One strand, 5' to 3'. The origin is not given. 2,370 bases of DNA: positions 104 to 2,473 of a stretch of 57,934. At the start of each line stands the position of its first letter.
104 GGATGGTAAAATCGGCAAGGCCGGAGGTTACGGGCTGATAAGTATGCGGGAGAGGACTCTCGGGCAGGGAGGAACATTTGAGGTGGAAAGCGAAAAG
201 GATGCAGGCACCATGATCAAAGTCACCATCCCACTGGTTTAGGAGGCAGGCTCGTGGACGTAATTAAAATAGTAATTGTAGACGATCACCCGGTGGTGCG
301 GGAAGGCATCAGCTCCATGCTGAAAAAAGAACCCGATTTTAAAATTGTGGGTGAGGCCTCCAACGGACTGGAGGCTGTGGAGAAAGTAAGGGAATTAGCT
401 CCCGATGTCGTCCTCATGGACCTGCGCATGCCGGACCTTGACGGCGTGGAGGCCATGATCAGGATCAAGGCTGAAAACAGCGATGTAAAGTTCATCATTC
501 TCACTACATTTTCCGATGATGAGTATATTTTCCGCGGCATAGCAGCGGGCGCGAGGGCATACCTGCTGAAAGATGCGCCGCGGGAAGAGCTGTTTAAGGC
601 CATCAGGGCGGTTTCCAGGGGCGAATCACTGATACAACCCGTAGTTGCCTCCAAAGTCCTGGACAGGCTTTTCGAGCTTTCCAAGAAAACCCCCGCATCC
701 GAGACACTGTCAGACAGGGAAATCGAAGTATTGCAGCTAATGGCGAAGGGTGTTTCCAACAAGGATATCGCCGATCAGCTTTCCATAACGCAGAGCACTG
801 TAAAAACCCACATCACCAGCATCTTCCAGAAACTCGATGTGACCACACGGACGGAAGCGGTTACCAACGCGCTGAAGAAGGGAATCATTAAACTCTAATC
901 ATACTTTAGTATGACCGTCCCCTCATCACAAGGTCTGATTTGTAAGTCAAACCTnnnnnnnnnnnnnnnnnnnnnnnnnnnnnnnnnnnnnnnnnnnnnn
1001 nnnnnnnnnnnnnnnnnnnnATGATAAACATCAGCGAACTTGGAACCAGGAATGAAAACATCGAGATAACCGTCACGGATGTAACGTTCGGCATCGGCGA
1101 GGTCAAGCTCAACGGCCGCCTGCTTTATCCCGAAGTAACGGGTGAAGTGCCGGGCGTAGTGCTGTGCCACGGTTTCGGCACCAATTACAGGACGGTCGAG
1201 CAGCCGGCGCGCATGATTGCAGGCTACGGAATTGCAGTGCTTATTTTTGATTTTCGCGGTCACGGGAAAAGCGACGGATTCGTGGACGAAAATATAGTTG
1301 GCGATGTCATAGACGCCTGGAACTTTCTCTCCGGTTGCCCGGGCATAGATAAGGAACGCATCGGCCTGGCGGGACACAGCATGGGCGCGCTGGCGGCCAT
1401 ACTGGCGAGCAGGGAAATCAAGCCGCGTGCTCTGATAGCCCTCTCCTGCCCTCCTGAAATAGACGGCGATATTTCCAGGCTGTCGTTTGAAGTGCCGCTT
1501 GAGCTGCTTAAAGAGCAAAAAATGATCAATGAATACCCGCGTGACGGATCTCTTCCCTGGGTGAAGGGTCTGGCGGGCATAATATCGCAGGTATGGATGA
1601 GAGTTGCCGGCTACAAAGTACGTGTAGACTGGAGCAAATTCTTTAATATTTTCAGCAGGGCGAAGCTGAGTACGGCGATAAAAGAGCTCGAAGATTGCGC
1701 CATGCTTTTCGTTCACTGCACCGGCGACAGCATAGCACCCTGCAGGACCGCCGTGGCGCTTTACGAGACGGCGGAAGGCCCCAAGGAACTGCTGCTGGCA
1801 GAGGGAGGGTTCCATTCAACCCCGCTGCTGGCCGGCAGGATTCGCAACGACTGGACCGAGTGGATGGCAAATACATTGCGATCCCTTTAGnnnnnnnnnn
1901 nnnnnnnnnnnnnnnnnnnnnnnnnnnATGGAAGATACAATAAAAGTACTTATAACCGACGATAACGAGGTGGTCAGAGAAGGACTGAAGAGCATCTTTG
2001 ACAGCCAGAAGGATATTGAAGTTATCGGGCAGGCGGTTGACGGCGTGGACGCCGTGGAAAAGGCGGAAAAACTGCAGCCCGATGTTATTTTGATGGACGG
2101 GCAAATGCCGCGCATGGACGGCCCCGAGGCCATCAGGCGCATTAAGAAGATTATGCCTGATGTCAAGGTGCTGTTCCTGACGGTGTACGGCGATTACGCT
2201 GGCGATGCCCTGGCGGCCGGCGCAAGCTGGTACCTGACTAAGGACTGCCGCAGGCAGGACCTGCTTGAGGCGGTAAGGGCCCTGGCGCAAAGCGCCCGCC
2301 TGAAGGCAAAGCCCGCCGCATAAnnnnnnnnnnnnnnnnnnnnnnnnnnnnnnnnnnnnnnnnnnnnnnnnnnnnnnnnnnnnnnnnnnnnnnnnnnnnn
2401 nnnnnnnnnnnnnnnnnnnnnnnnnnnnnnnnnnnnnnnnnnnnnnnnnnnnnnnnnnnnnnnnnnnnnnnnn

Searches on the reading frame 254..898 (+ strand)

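Call 89: search_protein_families(library=pfam, proteins=[window:254-898:+], max_evalue=0.01)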
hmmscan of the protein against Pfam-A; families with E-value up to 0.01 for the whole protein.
window:254-898:+ (214 aa): 11 families
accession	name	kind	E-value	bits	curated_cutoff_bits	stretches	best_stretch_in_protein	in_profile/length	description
PF00072.30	Response_reg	-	2.8e-30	105.2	30.2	1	6-118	1-111/111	Response regulator receiver domain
PF00196.25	GerE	-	3.2e-21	75.2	23.5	1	151-204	2-55/57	Bacterial regulatory proteins, luxR family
PF08281.18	Sigma70_r4_2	-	1.5e-05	25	25.7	1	150-188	9-48/54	Sigma-70, region 4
PF04545.22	Sigma70_r4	-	8e-05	22.5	24.1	1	151-194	4-48/50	Sigma-70, region 4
PF14493.12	HTH_40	-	0.00011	22.9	27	1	158-208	4-54/89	Helix-turn-helix domain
PF13384.12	HTH_23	-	0.0004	20.6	24.6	1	155-184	6-35/50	Homeodomain-like domain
PF13412.12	HTH_24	-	0.0022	18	21.9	1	158-187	7-38/48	Winged helix-turn-helix DNA-binding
PF13518.12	HTH_28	-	0.0035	17.8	25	0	157-187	3-33/52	Helix-turn-helix domain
PF02796.21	HTH_7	-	0.0037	17.8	23.8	1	158-184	13-39/45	Helix-turn-helix domain of resolvase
PF08279.18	HTH_11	-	0.0048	17.2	25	0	161-190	7-39/55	HTH domain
PF04967.18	HTH_10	-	0.0079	16.4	23.1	0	165-194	22-51/53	HTH DNA binding domain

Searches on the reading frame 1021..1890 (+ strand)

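Call 7: search_protein_families(library=pfam, proteins=[window:1021-1890:+], max_evalue=0.01)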
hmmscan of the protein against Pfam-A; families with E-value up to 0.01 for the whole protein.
window:1021-1890:+ (289 aa): 8 families
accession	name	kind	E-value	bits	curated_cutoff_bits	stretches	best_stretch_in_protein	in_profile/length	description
PF12146.15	Hydrolase_4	-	2.4e-15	56.9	27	1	46-144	7-109/239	Serine aminopeptidase, S33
PF12697.13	Abhydrolase_6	-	1e-11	46.4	26.3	1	46-164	1-113/217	Alpha/beta hydrolase family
PF02129.25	Peptidase_S15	-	4e-07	30.4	23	1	28-134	3-117/262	X-Pro dipeptidyl-peptidase (S15 family)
PF05448.18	AXE1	-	1.5e-06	27.7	21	0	16-83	54-122/321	Acetyl xylan esterase (AXE1)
PF00561.26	Abhydrolase_1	-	4.6e-06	26.9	25.8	1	46-131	3-89/245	alpha/beta hydrolase fold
PF08840.17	BAAT_C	-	0.00035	21.1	20.9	1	98-169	8-80/210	BAAT / Acyl-CoA thioester hydrolase C terminal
PF12740.14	PETase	-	0.00037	20.4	28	0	31-133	41-147/263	PET hydrolase-like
PF00326.27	Peptidase_S9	-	0.0011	18.9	22.6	0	65-129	9-81/213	Prolyl oligopeptidase family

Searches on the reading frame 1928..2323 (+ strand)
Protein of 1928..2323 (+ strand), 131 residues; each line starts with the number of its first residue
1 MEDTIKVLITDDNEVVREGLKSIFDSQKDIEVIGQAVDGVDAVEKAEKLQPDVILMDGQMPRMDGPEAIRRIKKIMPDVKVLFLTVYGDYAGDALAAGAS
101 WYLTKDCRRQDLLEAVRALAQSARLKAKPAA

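Call 89: search_protein_families(library=pfam, proteins=[window:1928-2323:+], max_evalue=0.01)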
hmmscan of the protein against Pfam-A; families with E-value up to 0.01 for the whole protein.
window:1928-2323:+ (131 aa): 2 families
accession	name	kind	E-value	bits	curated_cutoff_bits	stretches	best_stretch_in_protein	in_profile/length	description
PF00072.30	Response_reg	-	1.3e-27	96.6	30.2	1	7-117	1-111/111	Response regulator receiver domain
PF02310.24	B12-binding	-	0.0063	16.8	32.1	0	29-82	30-85/121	B12 binding domain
